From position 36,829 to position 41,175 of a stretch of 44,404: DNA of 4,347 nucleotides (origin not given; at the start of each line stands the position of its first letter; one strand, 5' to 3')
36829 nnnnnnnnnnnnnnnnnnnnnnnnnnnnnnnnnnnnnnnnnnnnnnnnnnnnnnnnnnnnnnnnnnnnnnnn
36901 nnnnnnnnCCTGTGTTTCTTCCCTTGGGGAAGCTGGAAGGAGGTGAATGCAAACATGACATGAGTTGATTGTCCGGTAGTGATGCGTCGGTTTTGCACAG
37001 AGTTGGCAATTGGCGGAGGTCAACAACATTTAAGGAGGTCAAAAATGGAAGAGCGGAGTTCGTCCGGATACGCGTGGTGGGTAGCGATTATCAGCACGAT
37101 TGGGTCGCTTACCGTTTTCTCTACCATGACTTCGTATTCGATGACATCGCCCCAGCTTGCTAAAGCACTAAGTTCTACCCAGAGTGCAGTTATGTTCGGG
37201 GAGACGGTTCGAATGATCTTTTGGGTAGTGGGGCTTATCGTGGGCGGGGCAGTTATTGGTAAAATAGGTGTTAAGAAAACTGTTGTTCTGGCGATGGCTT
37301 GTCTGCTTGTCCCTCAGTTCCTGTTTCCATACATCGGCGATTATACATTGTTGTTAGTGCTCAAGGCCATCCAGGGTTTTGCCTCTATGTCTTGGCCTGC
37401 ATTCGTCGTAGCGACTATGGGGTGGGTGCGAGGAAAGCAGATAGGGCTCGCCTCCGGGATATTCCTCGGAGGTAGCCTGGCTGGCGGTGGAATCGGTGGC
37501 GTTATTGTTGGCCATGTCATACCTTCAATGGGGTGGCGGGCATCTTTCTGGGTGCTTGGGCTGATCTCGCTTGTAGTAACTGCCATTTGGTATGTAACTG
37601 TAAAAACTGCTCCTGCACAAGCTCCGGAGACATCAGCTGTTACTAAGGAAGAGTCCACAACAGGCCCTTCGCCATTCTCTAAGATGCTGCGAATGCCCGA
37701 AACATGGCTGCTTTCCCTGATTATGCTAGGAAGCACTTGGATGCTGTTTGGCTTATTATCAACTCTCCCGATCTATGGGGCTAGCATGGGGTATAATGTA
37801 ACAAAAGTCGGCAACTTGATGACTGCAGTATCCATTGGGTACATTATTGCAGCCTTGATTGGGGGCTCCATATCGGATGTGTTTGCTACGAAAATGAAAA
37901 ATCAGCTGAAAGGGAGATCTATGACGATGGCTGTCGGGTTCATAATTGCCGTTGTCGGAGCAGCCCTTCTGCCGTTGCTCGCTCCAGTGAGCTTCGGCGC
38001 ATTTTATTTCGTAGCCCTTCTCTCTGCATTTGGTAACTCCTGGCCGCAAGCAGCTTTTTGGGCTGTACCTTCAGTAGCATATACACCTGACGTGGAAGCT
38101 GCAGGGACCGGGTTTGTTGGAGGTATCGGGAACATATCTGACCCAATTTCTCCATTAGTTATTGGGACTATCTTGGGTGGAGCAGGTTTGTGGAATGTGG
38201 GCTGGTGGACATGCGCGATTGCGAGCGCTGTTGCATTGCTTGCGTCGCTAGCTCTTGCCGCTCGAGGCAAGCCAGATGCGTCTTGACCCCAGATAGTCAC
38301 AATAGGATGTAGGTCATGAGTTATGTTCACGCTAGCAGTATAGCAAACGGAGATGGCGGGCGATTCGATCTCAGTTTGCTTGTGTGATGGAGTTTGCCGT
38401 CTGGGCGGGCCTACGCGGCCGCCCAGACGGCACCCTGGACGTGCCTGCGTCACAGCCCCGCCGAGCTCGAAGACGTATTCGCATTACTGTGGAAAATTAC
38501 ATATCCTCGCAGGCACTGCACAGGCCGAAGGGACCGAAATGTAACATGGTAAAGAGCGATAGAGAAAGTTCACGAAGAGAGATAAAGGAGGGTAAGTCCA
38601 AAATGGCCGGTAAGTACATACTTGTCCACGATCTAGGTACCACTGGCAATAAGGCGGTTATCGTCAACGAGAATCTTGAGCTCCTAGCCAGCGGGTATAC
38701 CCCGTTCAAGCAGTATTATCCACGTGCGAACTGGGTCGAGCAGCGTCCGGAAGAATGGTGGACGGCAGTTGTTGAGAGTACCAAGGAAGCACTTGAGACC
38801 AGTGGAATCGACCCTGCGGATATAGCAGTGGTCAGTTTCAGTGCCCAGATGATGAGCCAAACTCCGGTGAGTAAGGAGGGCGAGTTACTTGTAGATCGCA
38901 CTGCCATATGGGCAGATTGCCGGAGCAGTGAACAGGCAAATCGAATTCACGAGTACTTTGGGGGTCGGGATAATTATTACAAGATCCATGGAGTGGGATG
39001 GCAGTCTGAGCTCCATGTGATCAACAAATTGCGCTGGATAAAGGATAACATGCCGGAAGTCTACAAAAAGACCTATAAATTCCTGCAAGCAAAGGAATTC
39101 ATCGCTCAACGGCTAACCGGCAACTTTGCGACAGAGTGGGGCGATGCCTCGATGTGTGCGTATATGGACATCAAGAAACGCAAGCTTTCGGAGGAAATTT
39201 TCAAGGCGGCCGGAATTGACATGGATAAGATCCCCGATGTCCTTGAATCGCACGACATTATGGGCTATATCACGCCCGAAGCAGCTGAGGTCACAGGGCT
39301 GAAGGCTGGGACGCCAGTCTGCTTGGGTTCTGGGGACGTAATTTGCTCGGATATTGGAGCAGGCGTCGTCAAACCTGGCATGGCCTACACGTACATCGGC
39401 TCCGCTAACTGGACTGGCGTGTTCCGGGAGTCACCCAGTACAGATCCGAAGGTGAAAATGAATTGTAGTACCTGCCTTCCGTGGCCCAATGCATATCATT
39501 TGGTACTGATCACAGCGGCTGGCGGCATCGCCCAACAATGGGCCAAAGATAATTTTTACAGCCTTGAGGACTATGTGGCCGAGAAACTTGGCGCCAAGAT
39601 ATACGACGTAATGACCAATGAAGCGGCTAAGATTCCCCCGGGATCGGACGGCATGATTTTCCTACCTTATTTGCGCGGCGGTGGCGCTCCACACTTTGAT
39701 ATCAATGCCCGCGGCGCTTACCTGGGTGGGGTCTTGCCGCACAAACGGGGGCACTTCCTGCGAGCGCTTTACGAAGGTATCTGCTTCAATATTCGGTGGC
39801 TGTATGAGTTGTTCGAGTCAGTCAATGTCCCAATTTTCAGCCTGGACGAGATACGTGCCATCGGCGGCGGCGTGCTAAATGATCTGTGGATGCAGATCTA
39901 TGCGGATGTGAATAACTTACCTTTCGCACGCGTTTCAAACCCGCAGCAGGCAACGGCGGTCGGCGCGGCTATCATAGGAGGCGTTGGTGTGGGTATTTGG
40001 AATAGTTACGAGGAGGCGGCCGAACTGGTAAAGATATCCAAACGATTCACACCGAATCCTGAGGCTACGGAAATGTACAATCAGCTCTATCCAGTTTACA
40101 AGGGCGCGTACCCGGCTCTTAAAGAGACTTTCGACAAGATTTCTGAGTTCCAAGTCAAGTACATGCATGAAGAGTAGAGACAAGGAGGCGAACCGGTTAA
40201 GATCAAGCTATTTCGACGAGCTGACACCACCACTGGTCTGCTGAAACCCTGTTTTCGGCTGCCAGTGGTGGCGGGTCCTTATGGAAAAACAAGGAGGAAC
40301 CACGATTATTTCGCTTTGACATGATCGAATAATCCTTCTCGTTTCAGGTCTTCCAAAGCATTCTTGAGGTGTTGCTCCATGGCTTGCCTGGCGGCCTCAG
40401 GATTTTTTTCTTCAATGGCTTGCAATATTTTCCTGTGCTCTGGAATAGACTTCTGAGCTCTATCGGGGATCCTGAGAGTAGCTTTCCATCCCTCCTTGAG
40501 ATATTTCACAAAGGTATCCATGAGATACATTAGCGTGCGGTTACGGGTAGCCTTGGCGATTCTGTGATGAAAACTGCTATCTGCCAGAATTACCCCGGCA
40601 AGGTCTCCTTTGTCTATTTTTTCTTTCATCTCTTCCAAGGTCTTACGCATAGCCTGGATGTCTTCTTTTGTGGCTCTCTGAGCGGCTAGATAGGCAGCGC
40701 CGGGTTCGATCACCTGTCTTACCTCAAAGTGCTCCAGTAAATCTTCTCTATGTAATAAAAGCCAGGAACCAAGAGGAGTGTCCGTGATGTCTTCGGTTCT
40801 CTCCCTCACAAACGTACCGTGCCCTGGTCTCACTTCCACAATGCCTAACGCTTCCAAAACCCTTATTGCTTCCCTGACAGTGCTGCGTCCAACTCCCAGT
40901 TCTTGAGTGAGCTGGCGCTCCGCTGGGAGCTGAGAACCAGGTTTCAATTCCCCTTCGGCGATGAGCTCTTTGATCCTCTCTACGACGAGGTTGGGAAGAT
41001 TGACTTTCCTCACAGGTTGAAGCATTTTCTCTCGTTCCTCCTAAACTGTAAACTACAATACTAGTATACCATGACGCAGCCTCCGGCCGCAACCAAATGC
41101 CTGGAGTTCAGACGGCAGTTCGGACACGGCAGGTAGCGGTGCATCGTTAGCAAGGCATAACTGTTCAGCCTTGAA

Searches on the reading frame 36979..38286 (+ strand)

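Call 65: search_protein_families(library=pfam, proteins=[window:36979-38286:+], max_evalue=0.00001)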
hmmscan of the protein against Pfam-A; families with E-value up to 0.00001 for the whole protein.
window:36979-38286:+ (435 aa): 1 family
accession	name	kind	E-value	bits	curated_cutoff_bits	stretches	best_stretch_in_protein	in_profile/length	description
PF07690.21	MFS_1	-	9.8e-35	120.5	33.4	2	43-275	5-238/347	Major Facilitator Superfamily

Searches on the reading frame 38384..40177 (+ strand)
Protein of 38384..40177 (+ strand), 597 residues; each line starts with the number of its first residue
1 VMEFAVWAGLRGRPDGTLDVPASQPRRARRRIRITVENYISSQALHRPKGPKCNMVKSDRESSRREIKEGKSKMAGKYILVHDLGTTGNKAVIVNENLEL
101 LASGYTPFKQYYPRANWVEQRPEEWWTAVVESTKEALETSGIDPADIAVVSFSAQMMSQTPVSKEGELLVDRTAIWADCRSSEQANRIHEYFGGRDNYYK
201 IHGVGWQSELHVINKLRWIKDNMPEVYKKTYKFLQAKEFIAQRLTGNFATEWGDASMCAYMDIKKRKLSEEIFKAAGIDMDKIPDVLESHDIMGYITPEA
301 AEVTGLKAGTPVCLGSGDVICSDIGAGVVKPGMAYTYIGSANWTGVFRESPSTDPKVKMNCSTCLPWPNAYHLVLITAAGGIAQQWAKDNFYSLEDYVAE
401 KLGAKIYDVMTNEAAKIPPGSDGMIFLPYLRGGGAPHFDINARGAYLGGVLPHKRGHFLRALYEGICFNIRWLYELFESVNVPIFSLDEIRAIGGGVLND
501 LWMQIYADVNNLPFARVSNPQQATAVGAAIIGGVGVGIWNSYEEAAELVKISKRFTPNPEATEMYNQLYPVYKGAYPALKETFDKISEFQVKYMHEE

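Call 30: find_homologous_proteins(query=window:38384-40177:+, max_evalue=1e-30)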
Query window:38384-40177:+ (597 aa): 999 proteins with E <= 1e-30 among 8000 candidates; the best 120 are listed.
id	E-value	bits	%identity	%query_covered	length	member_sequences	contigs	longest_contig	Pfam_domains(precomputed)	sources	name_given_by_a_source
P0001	0.0e+0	1091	88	88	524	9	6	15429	PF00370.28,PF02782.23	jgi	jgi:xylulokinase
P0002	0.0e+0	1089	88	88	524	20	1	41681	PF00370.28,PF02782.23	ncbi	-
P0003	0.0e+0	1074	87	87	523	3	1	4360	PF00370.28,PF02782.23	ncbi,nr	ncbi:MAG: FGGY-family carbohydrate kinase [Proteobacteria bacterium]|nr:FGGY-family carbohydrate kin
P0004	0.0e+0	1060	84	88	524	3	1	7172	PF00370.28,PF02782.23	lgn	-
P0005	0.0e+0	1052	85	88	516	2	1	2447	PF00370.28,PF02782.23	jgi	jgi:xylulokinase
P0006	0.0e+0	1042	83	88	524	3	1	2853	PF00370.28,PF02782.23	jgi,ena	-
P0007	0.0e+0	1016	81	88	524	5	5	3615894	PF00370.28,PF02782.23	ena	-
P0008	0.0e+0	1016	81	88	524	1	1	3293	PF00370.28,PF02782.23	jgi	jgi:xylulokinase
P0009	0.0e+0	1014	81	88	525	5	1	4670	PF00370.28,PF02782.23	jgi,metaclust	metaclust:\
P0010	0.0e+0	1012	82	88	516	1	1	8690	PF00370.28,PF02782.23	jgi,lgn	jgi:xylulokinase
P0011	1.5e-296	1003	80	88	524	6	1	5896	PF00370.28,PF02782.23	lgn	-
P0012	2.2e-295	999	80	88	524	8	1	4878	PF00370.28,PF02782.23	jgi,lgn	jgi:xylulokinase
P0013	2.3e-295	999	78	88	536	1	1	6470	PF00370.28,PF02782.23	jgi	jgi:xylulokinase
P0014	1.8e-292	989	79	88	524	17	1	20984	PF00370.28,PF02782.23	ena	-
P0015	1.5e-290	983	80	88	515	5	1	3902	PF00370.28,PF02782.23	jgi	jgi:xylulokinase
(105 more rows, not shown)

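Call 31: find_encoding_contigs(protein=P0002, flank=10000, max_places=3)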
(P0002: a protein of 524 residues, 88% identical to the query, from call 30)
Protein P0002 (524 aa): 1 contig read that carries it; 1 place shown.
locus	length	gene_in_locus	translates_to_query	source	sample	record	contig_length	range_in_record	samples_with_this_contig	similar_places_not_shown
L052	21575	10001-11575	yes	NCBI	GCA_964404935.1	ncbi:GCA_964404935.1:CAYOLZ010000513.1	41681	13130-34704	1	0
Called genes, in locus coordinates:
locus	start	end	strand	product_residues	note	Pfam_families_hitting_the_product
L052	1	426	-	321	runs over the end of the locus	PF25231:DUF7847 (weak), PF24400:DUF7544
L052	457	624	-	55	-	-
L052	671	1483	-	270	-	PF01061:ABC2_membrane, PF12698:ABC2_membrane_3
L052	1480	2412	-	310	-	PF00005:ABC_tran, PF13304:AAA_21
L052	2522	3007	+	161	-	PF04542:Sigma70_r2, PF08281:Sigma70_r4_2, PF04545:Sigma70_r4 (faint)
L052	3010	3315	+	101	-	-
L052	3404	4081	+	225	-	PF13796:Sensor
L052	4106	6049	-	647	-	-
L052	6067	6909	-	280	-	-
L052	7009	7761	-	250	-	PF01061:ABC2_membrane (weak)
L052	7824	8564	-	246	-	PF01061:ABC2_membrane (weak), PF12698:ABC2_membrane_3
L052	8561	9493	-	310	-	PF00005:ABC_tran, PF13304:AAA_21, PF13732:DrrA1-3_C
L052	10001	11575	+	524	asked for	PF00370:FGGY_N, PF02782:FGGY_C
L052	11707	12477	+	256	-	PF00106:adh_short, PF08659:KR (weak), PF13561:adh_short_C2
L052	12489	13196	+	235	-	PF00106:adh_short, PF13561:adh_short_C2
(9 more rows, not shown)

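Call 32: find_encoding_contigs(protein=P0007, flank=10000, max_places=3)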
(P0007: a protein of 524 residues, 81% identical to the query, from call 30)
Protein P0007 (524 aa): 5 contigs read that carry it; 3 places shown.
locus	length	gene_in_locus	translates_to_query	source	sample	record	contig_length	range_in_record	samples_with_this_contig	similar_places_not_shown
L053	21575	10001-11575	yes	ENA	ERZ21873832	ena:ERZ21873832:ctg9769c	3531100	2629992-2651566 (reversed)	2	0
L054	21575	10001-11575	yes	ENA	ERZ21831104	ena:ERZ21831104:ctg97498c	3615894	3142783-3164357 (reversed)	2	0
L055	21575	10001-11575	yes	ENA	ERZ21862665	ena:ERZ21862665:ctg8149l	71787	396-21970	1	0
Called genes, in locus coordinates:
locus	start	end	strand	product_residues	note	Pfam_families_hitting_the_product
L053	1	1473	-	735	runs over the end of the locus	PF00698:Acyl_transf_1 (faint)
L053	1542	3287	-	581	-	PF08659:KR, PF00106:adh_short, PF13561:adh_short_C2, PF21089:PKS_DH_N (weak), PF14765:PS-DH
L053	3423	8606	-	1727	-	PF00109:ketoacyl-synt, PF02801:Ketoacyl-synt_C, PF16197:KAsynt_C_assoc, PF00698:Acyl_transf_1, PF00550:PP-binding (weak)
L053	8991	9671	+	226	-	PF00027:cNMP_binding, PF13545:HTH_Crp_2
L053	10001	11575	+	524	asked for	PF00370:FGGY_N, PF02782:FGGY_C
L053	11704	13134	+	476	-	-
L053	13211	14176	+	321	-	PF25928:DUF7973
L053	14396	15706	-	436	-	-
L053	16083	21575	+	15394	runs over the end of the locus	-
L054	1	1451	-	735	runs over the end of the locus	PF00698:Acyl_transf_1 (faint)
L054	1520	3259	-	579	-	PF08659:KR, PF00106:adh_short, PF13561:adh_short_C2, PF21089:PKS_DH_N (weak), PF14765:PS-DH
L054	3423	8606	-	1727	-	PF00109:ketoacyl-synt, PF02801:Ketoacyl-synt_C, PF16197:KAsynt_C_assoc, PF00698:Acyl_transf_1, PF00550:PP-binding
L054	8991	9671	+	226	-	PF00027:cNMP_binding, PF13545:HTH_Crp_2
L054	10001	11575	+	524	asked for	PF00370:FGGY_N, PF02782:FGGY_C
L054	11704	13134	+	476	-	-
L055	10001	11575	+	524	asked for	PF00370:FGGY_N, PF02782:FGGY_C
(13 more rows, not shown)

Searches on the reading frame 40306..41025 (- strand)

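Call 11: search_protein_families(library=pfam, proteins=[window:40306-41025:-])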
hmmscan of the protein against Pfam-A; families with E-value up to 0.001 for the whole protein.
window:40306-41025:- (239 aa): 3 families
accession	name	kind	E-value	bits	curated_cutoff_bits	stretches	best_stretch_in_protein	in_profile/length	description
PF07729.17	FCD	-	2.7e-34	118.7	24.3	1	100-221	3-124/125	FCD domain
PF00392.27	GntR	-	3.6e-23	81.4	27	1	14-73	5-64/64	Bacterial regulatory proteins, gntR family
PF08279.18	HTH_11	-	0.00018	21.8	25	1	38-70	20-53/55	HTH domain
